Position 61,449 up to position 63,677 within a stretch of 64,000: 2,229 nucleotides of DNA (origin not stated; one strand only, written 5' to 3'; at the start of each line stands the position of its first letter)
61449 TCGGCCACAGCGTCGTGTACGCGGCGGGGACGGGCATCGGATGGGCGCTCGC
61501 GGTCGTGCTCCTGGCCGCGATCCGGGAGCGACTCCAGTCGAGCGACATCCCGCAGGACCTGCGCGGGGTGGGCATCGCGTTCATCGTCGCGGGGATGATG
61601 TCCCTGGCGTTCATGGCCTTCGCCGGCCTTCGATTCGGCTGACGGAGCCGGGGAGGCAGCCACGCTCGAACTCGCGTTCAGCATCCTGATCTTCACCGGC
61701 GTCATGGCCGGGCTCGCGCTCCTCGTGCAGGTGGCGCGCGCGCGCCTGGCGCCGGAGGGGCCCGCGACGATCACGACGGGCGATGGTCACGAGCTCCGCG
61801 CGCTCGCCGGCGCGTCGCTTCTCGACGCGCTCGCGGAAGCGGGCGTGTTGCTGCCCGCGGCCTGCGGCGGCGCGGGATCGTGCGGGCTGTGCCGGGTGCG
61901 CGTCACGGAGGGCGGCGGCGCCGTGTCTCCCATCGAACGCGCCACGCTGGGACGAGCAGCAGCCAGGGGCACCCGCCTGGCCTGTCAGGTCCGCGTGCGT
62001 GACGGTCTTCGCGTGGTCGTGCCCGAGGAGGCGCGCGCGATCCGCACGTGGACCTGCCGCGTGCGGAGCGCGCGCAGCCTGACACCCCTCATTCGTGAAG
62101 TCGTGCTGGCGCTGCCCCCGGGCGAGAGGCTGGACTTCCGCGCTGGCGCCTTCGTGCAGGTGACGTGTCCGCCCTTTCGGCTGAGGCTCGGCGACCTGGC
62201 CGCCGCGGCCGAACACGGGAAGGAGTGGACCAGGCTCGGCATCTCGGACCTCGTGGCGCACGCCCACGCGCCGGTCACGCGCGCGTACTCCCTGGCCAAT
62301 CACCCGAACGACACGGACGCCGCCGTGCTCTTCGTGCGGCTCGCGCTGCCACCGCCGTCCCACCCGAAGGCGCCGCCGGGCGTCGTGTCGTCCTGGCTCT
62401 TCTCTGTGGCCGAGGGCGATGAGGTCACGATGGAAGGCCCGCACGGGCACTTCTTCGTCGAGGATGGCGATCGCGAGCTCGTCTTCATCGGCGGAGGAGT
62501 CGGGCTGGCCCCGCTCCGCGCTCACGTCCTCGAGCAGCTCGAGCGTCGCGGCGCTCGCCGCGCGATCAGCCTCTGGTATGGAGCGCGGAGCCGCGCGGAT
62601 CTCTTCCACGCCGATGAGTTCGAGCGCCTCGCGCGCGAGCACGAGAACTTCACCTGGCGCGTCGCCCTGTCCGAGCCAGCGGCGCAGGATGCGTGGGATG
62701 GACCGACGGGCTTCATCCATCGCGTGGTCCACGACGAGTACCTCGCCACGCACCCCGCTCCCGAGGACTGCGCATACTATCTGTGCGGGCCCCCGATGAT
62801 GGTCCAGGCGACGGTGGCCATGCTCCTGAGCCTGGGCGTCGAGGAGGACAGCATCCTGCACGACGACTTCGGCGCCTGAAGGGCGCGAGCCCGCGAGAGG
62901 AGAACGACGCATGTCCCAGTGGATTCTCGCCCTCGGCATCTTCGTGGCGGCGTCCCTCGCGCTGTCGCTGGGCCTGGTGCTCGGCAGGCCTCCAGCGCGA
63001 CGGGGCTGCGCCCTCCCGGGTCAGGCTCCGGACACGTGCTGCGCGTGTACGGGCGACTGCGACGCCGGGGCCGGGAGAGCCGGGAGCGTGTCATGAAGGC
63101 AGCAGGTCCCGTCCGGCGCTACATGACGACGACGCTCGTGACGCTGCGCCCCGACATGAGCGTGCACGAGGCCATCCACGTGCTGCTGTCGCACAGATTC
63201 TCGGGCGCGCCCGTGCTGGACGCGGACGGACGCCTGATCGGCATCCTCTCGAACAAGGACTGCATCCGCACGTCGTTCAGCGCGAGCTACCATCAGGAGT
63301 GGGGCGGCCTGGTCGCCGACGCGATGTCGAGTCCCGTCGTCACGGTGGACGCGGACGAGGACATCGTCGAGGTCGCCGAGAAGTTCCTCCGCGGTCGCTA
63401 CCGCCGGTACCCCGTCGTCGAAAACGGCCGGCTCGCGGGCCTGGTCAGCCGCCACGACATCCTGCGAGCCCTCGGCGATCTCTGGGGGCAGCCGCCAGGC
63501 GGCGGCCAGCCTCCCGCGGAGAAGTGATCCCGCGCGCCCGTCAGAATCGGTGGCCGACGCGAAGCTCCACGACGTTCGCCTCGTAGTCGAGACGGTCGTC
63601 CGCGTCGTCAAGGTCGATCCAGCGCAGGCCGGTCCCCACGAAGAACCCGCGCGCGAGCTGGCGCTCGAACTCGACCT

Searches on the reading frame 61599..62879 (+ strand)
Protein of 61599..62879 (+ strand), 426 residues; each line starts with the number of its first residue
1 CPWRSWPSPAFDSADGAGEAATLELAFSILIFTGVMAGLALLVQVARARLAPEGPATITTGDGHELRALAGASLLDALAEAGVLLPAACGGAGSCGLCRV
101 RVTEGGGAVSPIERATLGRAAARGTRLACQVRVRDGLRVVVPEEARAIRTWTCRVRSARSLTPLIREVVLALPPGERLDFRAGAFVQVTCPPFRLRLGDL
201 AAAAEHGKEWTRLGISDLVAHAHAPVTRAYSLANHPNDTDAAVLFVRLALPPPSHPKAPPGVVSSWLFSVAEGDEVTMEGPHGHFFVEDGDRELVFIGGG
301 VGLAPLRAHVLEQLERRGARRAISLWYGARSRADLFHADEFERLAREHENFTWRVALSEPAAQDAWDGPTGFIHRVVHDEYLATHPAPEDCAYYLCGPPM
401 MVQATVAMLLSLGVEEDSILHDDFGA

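Call 47: search_protein_families(library=pfam, proteins=[window:61599-62879:+], max_evalue=0.001)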
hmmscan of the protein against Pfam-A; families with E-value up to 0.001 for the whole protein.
window:61599-62879:+ (426 aa): 4 families
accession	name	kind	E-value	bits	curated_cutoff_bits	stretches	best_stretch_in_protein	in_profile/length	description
PF00175.26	NAD_binding_1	-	1.3e-16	61.7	22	1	296-405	1-107/109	Oxidoreductase NAD-binding domain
PF00111.32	Fer2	-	1.7e-12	47.6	21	1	61-133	5-76/77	2Fe-2S iron-sulfur cluster binding domain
PF00970.30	FAD_binding_6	-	4.4e-07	30.6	21.1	1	224-285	45-97/99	Oxidoreductase FAD-binding domain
PF13510.11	Fer2_4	-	4.7e-06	27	22.8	1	60-140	7-78/82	2Fe-2S iron-sulfur cluster binding domain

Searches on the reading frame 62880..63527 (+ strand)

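Call 47: search_protein_families(library=pfam, proteins=[window:62880-63527:+], max_evalue=0.001)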
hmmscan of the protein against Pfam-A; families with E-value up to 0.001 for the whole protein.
window:62880-63527:+ (215 aa): 1 family
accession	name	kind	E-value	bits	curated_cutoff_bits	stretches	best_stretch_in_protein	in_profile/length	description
PF00571.33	CBS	-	3.3e-33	114.2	24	2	145-199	1-56/57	CBS domain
